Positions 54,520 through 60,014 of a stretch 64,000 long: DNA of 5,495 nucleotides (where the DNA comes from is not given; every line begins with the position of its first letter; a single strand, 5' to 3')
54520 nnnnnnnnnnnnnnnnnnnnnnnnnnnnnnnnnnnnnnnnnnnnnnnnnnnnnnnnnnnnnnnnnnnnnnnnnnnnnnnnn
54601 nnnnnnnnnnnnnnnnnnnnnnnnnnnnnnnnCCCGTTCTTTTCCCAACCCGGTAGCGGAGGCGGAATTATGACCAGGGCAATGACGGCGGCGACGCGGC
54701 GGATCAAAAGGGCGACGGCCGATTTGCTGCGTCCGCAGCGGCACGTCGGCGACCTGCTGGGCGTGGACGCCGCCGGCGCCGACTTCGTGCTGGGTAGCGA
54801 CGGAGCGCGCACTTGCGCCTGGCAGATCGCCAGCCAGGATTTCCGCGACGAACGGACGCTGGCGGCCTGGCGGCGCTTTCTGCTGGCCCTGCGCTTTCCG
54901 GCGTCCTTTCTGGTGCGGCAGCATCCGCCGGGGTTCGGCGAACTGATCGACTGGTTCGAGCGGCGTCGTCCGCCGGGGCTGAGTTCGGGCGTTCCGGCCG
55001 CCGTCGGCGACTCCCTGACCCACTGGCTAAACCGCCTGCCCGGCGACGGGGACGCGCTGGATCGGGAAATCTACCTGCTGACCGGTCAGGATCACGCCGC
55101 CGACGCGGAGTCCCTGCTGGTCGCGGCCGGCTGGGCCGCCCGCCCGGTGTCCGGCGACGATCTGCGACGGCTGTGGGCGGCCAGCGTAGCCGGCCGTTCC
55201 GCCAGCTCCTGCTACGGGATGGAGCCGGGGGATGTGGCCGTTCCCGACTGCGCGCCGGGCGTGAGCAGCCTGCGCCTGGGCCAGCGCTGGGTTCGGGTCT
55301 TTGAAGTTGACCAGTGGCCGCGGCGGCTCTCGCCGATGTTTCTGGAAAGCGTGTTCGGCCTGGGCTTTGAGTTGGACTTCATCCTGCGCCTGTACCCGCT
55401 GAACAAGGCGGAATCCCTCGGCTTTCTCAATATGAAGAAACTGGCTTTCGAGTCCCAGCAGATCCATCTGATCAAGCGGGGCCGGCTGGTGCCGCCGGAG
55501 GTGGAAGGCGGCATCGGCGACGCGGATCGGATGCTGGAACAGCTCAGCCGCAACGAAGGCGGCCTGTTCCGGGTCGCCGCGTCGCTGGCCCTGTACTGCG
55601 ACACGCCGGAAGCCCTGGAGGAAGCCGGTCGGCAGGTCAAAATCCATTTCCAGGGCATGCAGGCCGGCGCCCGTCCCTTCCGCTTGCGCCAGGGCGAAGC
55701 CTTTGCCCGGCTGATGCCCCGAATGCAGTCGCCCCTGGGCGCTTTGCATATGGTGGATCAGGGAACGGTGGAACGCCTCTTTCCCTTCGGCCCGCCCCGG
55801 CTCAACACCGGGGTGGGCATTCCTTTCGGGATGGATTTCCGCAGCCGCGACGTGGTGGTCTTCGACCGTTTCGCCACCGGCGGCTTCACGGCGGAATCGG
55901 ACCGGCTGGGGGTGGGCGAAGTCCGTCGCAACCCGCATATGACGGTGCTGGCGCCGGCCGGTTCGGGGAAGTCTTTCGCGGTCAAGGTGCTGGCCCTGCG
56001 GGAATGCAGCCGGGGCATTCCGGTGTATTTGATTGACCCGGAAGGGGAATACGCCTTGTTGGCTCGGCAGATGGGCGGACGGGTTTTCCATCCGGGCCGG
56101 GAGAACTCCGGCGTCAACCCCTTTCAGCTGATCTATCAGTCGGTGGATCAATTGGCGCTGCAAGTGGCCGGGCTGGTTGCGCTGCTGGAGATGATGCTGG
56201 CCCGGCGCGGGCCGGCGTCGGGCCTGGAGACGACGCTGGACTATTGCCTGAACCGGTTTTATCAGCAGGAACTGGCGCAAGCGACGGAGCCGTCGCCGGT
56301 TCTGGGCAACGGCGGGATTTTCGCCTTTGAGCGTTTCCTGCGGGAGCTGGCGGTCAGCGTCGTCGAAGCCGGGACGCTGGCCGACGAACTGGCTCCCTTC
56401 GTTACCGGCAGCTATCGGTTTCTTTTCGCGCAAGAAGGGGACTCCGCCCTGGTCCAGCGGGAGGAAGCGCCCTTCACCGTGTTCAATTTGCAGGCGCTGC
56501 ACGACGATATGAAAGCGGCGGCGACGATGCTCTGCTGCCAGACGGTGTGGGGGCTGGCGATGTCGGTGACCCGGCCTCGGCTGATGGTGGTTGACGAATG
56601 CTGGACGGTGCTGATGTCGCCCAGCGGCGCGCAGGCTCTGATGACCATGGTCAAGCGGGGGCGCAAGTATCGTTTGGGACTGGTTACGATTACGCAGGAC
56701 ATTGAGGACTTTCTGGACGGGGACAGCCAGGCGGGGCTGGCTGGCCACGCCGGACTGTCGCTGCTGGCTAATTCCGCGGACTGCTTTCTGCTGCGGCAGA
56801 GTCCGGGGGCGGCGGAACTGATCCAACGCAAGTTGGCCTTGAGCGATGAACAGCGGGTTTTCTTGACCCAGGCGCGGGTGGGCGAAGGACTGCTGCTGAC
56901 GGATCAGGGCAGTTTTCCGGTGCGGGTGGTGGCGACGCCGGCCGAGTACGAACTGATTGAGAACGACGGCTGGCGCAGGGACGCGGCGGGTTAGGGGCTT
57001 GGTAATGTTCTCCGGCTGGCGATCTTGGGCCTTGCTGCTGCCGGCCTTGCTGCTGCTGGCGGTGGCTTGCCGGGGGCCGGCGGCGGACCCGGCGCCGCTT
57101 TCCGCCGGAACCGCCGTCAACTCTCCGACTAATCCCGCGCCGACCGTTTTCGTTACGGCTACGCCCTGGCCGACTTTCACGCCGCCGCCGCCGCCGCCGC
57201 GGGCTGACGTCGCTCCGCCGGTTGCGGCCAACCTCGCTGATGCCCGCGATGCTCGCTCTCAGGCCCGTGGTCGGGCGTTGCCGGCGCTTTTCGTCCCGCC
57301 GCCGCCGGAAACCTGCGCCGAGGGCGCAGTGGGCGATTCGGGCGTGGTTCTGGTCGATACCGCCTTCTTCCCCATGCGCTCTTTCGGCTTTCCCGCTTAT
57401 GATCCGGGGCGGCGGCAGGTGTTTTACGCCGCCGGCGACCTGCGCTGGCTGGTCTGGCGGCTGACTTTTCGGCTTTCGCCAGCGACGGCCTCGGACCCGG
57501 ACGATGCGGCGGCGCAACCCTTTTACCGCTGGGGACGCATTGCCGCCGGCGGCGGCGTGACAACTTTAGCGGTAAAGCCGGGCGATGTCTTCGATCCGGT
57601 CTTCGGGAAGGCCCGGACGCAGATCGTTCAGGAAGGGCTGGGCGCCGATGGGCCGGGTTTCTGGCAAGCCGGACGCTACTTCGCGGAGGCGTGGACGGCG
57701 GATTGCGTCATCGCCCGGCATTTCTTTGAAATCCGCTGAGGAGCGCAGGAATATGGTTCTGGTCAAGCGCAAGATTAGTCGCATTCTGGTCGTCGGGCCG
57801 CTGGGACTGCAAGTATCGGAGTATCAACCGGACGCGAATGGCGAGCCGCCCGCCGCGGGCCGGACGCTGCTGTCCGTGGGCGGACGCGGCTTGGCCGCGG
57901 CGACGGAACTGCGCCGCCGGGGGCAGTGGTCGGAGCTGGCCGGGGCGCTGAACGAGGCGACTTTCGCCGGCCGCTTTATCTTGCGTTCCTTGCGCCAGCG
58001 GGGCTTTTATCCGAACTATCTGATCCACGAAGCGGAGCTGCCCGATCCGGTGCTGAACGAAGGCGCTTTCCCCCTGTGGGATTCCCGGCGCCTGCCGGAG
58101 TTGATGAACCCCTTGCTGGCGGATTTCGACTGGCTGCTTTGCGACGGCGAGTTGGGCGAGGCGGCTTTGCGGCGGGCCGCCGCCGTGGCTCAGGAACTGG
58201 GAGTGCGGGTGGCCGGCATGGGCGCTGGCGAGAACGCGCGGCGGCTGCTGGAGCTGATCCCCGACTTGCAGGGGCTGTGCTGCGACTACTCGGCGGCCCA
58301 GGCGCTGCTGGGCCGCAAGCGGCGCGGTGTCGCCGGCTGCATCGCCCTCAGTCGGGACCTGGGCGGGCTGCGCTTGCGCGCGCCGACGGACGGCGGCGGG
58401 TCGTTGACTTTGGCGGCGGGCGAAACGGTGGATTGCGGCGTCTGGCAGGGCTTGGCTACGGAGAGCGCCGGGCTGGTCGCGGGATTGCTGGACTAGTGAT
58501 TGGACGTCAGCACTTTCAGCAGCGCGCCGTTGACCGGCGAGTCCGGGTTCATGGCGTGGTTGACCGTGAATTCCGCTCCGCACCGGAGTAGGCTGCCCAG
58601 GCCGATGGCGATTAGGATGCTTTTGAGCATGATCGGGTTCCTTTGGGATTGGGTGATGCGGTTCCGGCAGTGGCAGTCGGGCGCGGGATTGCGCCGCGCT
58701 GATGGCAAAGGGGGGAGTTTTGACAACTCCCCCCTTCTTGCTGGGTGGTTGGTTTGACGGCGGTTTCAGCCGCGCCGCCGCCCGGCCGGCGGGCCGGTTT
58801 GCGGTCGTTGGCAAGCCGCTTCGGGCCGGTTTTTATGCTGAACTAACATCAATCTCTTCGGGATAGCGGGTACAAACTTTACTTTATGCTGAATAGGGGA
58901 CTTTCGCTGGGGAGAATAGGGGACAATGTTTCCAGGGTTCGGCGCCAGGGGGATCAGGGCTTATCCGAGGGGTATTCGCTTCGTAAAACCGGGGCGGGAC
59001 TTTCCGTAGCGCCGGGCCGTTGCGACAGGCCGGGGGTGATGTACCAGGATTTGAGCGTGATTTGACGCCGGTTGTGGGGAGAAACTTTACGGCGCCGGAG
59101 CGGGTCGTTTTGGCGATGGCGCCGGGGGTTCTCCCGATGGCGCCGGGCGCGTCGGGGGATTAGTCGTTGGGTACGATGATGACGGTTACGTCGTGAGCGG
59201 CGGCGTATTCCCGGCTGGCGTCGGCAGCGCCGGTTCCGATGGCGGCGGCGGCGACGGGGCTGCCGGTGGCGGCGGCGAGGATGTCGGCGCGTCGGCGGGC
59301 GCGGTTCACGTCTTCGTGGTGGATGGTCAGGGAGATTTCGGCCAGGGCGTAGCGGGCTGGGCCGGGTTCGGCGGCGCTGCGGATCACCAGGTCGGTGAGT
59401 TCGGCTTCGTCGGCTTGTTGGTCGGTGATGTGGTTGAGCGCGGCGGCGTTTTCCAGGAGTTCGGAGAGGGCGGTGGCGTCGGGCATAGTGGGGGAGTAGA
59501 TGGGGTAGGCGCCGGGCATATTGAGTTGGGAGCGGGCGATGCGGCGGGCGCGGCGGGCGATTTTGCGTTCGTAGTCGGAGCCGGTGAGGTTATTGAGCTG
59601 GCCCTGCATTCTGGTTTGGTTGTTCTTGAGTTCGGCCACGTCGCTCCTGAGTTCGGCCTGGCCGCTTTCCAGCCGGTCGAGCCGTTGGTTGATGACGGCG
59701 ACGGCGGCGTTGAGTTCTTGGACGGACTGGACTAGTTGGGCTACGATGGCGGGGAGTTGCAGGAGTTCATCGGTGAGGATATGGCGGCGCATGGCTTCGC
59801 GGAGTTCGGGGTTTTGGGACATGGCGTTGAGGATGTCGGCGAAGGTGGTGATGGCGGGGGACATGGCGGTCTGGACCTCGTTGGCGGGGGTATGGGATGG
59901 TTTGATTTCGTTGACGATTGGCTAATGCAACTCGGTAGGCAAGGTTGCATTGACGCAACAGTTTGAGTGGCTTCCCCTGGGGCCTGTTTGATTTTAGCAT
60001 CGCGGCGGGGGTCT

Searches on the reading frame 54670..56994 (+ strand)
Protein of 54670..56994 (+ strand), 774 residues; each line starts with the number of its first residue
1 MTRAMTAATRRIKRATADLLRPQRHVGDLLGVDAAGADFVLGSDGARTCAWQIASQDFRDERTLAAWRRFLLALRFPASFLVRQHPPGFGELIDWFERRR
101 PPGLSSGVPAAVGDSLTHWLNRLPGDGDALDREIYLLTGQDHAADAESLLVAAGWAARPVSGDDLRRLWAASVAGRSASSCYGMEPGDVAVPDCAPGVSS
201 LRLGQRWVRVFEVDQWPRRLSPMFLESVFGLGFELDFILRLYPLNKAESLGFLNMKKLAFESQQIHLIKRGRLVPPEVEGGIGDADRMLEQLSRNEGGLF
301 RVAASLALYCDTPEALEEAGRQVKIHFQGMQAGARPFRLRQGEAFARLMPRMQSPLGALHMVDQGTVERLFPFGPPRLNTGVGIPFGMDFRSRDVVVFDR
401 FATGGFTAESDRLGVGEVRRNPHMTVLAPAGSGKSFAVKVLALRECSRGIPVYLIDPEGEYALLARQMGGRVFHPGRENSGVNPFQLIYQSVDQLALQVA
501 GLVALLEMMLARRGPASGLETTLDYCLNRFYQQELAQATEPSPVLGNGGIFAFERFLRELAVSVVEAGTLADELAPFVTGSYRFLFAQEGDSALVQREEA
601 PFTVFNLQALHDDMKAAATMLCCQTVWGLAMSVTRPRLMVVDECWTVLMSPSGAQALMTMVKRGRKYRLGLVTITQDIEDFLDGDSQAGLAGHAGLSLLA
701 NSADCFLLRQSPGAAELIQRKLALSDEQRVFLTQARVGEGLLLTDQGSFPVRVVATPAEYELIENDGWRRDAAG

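Call 36: search_protein_families(library=pfam, proteins=[window:54670-56994:+], max_evalue=0.01)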
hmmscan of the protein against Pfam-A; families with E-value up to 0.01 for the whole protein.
window:54670-56994:+ (774 aa): 3 families
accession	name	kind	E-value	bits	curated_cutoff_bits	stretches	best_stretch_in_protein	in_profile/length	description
PF12846.13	AAA_10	-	9.6e-12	45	27.5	2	637-690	242-295/362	AAA-like domain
PF19044.6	P-loop_TraG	-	6.3e-11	42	25.8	1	420-683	28-298/413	TraG P-loop domain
PF01935.23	DUF87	-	5e-08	33.8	23.2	1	422-477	24-83/220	Helicase HerA, central domain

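Call 56: search_dna_similar(query=window:54670-56994:+, collection=plasmids, mode=protein, max_rows=15)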
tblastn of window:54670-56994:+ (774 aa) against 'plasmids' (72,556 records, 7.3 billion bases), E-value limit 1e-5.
Records with a match: 465; places in all: 468; records where one place covers at least 80% of the query: 18.
Best place of each record, by identity: <60% 465.
By first word of the organism name: Staphylococcus 163; Bacillus 99; Enterococcus 25; Lacticaseibacillus 22; Clostridium 21; Lactococcus 9; Paenibacillus 9; Haladaptatus 9; Enterobacter 5; Natrinema 5; and 62 more.
By predicted mobility (MOB-suite, as given by PLSDB): conjugative 245; non-mobilizable 176; mobilizable 44.
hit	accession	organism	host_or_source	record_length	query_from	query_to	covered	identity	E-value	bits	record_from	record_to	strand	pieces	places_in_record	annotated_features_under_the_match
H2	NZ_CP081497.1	Streptomyces sp. BHT-5-2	whole organism,plant soil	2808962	200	766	73%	28.4%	9e-37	157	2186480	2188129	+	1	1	none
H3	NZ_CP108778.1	Embleya sp. NBC_00896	-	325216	213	766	72%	27.8%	5e-43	177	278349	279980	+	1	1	ATP-binding protein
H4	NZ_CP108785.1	Embleya sp. NBC_00888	-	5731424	201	748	71%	28.0%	4e-33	145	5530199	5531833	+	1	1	none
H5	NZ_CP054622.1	Azospirillum oryzae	cell culture,soil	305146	193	763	74%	24.8%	4e-10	71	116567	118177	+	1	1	traC: type IV secretion system protein TraC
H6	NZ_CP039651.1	Azospirillum sp. TSA2s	Soil,rice paddy soil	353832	193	763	74%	24.8%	4e-10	71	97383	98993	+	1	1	traC: type IV secretion system protein TraC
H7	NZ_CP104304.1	Lacticaseibacillus paracasei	Homo sapiens,mixed culture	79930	98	750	84%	21.5%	1e-16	93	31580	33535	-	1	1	VirB4-like conjugal transfer ATPase, CD1110 family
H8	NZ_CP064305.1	Lacticaseibacillus paracasei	single cell,kimchi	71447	98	750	84%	21.5%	1e-16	92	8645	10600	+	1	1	VirB4-like conjugal transfer ATPase, CD1110 family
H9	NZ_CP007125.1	Lacticaseibacillus paracasei N1115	traditional homemade dairy product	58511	98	750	84%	21.3%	2e-16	92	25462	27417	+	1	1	VirB4-like conjugal transfer ATPase, CD1110 family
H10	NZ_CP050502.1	Lacticaseibacillus paracasei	Single cell,Animal feed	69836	98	750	84%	21.3%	2e-16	92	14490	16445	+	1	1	VirB4-like conjugal transfer ATPase, CD1110 family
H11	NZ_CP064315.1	Lacticaseibacillus paracasei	single cell,kimchi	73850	98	750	84%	21.3%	3e-16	91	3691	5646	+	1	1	VirB4-like conjugal transfer ATPase, CD1110 family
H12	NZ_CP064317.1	Lacticaseibacillus paracasei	single cell,kimchi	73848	98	750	84%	21.3%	3e-16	91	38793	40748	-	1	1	VirB4-like conjugal transfer ATPase, CD1110 family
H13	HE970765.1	Lacticaseibacillus paracasei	-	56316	98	750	84%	21.2%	6e-16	91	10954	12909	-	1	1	Putative uncharacterized protein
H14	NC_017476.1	Lacticaseibacillus paracasei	homemade koumiss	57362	98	750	84%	21.2%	6e-16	91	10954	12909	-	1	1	VirB4-like conjugal transfer ATPase, CD1110 family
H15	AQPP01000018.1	Lacticaseibacillus paracasei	Actimel product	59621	98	750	84%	21.2%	6e-16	91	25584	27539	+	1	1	none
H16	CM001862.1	Lacticaseibacillus paracasei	Actimel product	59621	98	750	84%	21.2%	6e-16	91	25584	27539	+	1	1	none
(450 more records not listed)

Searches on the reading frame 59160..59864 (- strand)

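Call 63: search_protein_families(library=pfam, proteins=[window:59160-59864:-], max_evalue=0.01)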
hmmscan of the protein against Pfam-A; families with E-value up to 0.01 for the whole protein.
window:59160-59864:- (234 aa): 1 family
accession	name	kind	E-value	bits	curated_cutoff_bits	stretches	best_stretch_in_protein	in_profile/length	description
PF10234.14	Cluap1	-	0.0011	18.9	25.8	1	7-94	135-220/268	Clusterin-associated protein-1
